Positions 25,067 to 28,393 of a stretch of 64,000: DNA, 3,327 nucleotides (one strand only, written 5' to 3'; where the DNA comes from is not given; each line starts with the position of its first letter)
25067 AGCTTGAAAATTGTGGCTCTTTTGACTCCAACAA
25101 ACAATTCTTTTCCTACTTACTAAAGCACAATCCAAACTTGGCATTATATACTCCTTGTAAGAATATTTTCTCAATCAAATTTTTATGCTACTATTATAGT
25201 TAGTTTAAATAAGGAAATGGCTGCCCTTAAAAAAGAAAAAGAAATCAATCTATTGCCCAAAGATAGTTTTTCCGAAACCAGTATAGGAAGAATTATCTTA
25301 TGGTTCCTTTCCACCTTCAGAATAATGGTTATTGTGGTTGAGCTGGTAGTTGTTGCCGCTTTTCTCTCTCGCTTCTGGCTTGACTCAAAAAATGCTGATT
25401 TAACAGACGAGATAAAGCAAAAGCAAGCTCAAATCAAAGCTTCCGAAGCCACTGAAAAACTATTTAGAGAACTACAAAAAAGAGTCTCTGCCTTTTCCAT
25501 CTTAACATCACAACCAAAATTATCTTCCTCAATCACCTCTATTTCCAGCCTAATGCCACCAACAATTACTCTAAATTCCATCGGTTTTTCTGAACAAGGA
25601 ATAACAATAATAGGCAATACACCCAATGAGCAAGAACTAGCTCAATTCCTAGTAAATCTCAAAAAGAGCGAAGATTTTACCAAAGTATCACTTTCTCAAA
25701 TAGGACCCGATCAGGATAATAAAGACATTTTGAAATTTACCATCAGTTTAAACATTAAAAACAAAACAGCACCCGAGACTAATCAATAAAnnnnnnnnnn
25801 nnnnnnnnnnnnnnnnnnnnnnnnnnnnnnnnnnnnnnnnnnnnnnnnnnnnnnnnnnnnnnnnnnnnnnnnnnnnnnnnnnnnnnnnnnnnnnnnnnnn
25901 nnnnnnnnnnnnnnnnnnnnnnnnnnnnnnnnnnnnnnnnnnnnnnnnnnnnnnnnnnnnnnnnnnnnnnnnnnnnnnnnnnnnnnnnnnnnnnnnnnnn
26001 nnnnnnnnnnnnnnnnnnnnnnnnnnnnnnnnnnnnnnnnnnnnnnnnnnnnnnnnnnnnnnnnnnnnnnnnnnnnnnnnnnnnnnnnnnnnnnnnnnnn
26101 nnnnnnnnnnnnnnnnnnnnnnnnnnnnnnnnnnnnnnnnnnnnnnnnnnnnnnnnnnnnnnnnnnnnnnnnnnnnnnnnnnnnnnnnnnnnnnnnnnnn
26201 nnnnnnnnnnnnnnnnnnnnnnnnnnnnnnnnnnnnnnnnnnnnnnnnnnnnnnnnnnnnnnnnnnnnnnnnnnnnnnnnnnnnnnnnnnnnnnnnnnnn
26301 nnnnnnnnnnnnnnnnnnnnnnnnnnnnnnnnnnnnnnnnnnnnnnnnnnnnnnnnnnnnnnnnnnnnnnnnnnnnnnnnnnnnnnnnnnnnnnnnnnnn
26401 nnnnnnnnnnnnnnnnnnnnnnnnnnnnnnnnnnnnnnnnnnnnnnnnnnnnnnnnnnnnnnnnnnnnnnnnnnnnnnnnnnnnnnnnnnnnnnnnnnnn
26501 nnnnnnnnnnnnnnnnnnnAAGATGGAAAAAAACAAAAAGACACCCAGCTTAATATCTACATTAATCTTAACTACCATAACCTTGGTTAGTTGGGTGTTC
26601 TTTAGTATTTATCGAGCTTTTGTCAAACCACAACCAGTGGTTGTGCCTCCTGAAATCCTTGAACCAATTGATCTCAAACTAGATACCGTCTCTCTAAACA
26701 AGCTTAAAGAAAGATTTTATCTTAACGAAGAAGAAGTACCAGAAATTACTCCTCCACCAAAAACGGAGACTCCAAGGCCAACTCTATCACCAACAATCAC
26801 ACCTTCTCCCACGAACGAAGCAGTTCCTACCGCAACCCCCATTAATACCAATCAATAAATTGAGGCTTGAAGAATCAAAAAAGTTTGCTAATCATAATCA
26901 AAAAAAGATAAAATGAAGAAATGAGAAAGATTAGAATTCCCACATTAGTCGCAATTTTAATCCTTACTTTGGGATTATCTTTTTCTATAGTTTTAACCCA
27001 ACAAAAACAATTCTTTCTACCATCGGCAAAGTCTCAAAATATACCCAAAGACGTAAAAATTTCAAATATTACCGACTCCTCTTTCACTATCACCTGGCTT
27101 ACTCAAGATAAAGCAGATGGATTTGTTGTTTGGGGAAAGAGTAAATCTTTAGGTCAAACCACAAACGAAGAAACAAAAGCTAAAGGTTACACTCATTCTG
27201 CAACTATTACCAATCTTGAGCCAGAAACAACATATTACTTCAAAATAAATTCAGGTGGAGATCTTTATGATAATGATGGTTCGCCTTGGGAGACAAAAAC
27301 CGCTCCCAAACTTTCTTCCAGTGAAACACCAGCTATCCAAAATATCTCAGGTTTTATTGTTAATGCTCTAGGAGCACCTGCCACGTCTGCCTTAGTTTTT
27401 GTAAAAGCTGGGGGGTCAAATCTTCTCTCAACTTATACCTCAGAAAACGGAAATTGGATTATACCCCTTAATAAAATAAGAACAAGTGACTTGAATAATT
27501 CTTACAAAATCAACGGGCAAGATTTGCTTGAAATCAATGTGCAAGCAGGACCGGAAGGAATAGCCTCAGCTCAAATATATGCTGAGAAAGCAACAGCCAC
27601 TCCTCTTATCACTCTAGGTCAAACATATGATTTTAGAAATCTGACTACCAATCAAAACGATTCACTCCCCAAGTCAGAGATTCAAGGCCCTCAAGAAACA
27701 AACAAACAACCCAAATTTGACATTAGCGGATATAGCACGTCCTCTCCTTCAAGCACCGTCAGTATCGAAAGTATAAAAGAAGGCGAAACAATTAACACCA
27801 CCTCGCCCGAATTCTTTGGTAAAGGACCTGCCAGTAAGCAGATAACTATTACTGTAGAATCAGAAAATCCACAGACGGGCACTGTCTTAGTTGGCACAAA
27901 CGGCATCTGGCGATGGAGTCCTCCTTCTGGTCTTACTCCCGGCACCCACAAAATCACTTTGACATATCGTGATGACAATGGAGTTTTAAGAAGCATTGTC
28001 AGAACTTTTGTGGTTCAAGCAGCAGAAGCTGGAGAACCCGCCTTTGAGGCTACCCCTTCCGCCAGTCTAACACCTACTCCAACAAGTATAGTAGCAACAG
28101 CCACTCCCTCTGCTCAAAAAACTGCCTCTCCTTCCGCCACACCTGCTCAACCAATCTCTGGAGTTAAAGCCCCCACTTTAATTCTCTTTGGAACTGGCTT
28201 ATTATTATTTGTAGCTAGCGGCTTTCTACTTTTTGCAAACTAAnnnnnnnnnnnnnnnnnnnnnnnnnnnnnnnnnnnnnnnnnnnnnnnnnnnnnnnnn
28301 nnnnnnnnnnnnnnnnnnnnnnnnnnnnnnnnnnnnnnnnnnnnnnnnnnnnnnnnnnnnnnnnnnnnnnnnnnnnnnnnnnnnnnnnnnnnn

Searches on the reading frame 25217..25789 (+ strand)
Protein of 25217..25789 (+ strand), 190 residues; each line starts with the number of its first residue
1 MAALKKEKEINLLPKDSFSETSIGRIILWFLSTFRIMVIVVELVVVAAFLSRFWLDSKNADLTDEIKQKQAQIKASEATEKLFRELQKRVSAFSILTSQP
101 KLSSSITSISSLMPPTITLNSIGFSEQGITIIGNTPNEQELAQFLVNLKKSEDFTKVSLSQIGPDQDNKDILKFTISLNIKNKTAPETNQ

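Call 3: search_protein_families(library=pfam, proteins=[window:25217-25789:+], max_evalue=1)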
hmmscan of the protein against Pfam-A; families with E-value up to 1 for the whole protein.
window:25217-25789:+ (190 aa): 4 families
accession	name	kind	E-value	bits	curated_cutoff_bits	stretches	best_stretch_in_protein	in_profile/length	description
PF05137.18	PilN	-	4.9e-11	42.9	22.8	1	108-179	5-77/78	Fimbrial assembly protein (PilN)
PF01552.22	Pico_P2B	-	0.082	13.5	27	1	61-100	21-61/101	Picornavirus 2B protein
PF02895.20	H-kinase_dim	-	0.1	13.5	23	1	37-91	15-66/68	Signal transducing histidine kinase, homodimeric domain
PF00029.24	Connexin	-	0.6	10.3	31.3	1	16-41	12-37/225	Connexin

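Call 4: search_protein_families(library=ncbifam, proteins=[window:25217-25789:+], max_evalue=1)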
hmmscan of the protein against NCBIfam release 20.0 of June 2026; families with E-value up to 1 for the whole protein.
window:25217-25789:+ (190 aa): 2 families
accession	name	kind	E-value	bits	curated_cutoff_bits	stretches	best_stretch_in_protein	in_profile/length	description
NF045771.1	MPN454_MG319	equivalog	0.033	14.5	60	1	32-109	7-90/133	MG319/MPN454 family protein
NF040576.1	T2SS_GspM_XpsM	equivalog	0.097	12.3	60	1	38-90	7-58/180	type II secretion system protein GspM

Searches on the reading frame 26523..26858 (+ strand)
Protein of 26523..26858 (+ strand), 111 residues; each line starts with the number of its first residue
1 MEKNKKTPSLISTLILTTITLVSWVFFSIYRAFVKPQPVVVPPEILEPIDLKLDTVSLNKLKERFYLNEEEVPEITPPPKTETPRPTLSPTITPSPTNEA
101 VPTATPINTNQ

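Call 3: search_protein_families(library=pfam, proteins=[window:26523-26858:+], max_evalue=1)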
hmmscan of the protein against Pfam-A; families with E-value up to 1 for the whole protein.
window:26523-26858:+ (111 aa): 0 families

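Call 4: search_protein_families(library=ncbifam, proteins=[window:26523-26858:+], max_evalue=1)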
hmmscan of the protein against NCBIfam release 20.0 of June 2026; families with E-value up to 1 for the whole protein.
window:26523-26858:+ (111 aa): 0 families

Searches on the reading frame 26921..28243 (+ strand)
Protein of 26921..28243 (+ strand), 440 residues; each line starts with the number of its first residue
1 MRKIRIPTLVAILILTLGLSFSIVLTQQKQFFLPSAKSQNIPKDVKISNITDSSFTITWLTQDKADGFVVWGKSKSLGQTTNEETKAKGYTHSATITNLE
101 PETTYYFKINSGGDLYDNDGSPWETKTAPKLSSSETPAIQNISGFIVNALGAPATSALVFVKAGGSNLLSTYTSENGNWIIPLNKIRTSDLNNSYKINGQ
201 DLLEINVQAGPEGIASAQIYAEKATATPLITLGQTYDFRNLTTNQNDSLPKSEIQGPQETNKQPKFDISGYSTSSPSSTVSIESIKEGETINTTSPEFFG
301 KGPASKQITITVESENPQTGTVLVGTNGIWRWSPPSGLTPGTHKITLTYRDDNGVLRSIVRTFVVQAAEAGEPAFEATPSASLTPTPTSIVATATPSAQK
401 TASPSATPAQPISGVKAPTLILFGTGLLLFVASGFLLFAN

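Call 3: search_protein_families(library=pfam, proteins=[window:26921-28243:+], max_evalue=1)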
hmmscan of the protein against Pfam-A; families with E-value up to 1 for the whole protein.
window:26921-28243:+ (440 aa): 9 families
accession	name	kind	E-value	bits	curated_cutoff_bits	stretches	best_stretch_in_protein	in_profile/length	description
PF16656.11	Pur_ac_phosph_N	-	3.1e-12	47.3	30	1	45-123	4-88/93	Purple acid Phosphatase, N-terminal domain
PF19077.6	Big_13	-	2.1e-09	38.2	27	1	289-354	22-88/102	Bacterial Ig-like domain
PF00041.27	fn3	-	6.5e-09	36.3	25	1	42-110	3-67/84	Fibronectin type III domain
PF13620.12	CarboxypepD_reg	-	0.00032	21.4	32.3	1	142-182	2-43/82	Carboxypeptidase regulatory-like domain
PF16640.11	Big_3_5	-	0.0015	19.5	35.5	1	301-358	26-78/88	Bacterial Ig-like domain (group 3)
PF17963.7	Big_9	-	0.0051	18.1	23.6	1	303-355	30-80/89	Bacterial Ig domain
PF22144.1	Fungal_virus_P2_C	-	0.0097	15.3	26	1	216-301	56-141/456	Fungal virus Capsid protein, C-terminal domain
PF16655.11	PhoD_N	-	0.07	14.1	30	1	80-113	47-80/90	PhoD-like phosphatase, N-terminal domain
PF10179.15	NDNF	-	0.071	13.6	27.3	1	73-109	67-106/127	Neuron-derived neurotrophic factor, first Fn(III) domain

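Call 4: search_protein_families(library=ncbifam, proteins=[window:26921-28243:+], max_evalue=1)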
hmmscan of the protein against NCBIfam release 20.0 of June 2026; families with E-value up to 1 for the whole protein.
window:26921-28243:+ (440 aa): 2 families
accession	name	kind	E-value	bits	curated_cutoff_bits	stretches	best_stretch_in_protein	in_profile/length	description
NF033510.3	Ca_tandemer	repeat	4.8e-09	36.5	50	1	279-354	12-93/96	Ca2+-stabilized repeat-containing adhesin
NF040520.1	Ig_like_BLP2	equivalog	6e-07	28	750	1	283-369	527-613/730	Ig-like repeat protein Blp2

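Call 91: search_solved_structures(query=window:26921-28240:+, max_evalue=0.01)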
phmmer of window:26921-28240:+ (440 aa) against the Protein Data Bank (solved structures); distinct sequences matched with E-value up to 0.01: 8.
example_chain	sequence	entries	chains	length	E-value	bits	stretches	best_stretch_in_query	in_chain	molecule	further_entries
7e72_E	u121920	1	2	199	0.00041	22.9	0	42-113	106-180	Angiopoietin-1 receptor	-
5mya_A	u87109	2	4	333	0.00041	22.9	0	42-139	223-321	Angiopoietin-1 receptor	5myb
5utk_A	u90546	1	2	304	0.00085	21.9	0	42-116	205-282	Angiopoietin-1 receptor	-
1mfn_A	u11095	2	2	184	0.001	21.6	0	44-109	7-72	FIBRONECTIN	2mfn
5j7k_A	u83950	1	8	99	0.0015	21.1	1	42-120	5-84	FN3con-a-lys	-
3b83_A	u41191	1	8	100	0.0018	20.8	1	42-115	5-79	TEN-D3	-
2rb8_A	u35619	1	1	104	0.0038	19.7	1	41-121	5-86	Tenascin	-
4m6a_A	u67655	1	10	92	0.0095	18.4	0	41-109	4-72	Tencon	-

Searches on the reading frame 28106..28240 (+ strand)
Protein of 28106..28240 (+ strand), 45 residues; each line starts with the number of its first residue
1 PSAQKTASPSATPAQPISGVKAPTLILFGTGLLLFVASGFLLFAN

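Call 84: search_protein_families(library=ncbifam, proteins=[window:28106-28240:+], max_evalue=10)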
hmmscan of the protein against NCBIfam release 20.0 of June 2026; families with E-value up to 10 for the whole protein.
seq(45 aa): 0 families
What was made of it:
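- Tried and rejected: NCBIfam sorting-signal models did not match the C-terminal tails or the N-terminal motif (call 84).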
